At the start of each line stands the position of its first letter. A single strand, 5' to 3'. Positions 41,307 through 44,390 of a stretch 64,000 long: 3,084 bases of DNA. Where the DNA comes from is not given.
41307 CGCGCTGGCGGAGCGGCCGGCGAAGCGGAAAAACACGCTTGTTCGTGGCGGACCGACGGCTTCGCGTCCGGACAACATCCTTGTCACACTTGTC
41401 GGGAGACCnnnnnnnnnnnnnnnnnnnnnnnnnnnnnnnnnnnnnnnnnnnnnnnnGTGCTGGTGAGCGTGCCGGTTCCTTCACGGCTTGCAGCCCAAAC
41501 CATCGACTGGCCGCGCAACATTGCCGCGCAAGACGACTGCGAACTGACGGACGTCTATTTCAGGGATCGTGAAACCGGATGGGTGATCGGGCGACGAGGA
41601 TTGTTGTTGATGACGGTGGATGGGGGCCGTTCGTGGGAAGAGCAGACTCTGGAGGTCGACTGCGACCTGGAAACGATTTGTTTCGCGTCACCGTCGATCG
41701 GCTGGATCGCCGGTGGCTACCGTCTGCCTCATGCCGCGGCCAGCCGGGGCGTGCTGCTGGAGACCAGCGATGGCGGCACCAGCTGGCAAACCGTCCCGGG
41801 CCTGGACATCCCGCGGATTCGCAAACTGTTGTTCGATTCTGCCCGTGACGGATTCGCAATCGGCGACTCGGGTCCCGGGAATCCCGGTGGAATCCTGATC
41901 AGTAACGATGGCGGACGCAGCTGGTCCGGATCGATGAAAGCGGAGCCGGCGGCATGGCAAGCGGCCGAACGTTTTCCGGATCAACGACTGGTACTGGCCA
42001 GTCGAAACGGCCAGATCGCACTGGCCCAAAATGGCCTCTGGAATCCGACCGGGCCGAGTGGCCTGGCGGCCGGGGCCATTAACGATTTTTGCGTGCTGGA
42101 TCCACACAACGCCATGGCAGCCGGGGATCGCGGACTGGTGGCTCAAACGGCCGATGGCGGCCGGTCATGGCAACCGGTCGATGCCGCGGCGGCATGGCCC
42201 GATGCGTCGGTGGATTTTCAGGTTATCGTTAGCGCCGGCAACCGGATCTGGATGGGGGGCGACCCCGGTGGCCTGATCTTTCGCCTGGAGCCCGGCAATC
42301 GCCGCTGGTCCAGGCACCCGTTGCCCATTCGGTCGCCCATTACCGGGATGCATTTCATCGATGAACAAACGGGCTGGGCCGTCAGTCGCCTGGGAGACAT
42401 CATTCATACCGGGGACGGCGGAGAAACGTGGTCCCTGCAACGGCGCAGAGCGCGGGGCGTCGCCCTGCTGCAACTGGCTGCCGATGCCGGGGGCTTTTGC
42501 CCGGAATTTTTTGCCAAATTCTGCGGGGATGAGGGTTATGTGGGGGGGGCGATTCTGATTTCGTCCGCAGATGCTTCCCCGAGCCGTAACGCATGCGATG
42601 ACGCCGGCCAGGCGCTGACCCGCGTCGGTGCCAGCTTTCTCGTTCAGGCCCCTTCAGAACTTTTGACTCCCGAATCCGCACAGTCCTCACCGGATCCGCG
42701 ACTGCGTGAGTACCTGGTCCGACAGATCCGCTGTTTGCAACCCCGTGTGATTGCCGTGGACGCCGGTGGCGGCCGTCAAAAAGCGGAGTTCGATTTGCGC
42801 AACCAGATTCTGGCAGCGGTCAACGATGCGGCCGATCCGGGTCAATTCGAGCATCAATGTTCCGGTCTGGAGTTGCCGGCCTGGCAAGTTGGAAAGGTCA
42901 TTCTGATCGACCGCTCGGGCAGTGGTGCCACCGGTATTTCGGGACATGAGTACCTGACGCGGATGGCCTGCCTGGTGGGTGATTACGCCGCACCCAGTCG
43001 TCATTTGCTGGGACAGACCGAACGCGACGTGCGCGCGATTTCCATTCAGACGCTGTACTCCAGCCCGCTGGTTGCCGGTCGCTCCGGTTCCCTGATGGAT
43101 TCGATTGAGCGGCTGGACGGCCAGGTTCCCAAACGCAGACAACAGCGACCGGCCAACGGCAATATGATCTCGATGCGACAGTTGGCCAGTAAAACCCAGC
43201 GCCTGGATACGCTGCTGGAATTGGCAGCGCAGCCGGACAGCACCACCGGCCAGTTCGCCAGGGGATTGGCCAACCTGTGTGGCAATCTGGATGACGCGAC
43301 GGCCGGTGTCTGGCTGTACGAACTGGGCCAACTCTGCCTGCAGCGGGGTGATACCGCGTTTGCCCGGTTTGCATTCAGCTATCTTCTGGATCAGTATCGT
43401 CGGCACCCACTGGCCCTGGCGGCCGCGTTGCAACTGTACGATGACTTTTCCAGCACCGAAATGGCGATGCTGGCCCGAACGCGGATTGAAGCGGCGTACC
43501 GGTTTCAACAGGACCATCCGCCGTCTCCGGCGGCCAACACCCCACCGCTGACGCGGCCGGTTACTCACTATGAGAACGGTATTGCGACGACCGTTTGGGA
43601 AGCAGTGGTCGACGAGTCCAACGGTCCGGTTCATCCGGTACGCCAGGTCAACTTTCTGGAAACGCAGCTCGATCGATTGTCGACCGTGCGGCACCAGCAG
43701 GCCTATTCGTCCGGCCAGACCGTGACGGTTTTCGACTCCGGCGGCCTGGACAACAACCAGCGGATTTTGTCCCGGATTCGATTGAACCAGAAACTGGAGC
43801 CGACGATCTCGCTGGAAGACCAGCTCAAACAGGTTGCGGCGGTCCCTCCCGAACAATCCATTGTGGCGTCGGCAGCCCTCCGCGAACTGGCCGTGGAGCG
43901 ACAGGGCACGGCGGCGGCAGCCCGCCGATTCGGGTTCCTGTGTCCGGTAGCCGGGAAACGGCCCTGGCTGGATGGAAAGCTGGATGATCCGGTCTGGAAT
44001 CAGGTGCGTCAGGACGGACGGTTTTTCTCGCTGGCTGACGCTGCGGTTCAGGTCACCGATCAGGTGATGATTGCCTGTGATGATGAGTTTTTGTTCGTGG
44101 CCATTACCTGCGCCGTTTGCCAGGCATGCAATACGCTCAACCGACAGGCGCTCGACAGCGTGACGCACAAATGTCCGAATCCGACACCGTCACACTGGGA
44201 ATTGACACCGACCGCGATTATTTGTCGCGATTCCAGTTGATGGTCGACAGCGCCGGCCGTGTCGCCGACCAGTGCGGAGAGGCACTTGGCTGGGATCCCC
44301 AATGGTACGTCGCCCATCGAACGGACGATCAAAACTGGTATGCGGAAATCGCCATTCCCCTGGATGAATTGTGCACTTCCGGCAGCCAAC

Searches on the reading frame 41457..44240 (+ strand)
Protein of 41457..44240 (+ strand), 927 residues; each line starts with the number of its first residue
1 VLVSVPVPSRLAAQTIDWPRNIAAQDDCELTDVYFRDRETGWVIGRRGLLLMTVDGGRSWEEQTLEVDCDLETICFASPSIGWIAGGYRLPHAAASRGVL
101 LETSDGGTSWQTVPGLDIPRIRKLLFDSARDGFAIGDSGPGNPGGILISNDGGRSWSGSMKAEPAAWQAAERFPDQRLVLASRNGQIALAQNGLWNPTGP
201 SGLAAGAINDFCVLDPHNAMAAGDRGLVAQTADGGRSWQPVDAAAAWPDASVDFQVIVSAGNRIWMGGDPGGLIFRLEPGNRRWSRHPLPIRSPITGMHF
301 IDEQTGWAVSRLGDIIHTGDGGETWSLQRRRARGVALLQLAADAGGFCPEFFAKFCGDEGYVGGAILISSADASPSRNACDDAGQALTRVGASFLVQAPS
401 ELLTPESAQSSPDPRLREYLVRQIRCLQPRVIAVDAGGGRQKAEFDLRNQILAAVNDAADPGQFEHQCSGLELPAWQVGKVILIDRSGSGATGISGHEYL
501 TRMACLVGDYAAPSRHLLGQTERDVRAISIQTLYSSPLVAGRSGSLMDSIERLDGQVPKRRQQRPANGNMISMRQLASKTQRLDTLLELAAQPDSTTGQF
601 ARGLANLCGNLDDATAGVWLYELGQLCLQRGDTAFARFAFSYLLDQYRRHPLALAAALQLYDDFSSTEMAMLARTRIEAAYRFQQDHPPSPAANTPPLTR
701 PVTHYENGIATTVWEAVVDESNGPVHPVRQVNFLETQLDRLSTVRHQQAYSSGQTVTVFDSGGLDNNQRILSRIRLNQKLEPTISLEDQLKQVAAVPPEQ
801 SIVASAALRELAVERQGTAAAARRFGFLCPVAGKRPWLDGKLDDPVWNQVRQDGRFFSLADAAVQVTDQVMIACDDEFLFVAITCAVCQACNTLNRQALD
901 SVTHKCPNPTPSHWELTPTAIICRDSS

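Call 65: search_protein_families(library=pfam, proteins=[window:41457-44240:+], max_evalue=0.001)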
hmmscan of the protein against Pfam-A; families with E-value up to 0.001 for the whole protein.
window:41457-44240:+ (927 aa): 2 families
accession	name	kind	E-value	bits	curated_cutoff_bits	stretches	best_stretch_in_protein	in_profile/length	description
PF14870.12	PSII_BNR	-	4.5e-25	88.9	27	3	23-113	13-97/303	Photosynthesis system II assembly factor YCF48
PF02012.26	BNR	-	4e-05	23.4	27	0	148-157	2-11/12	BNR/Asp-box repeat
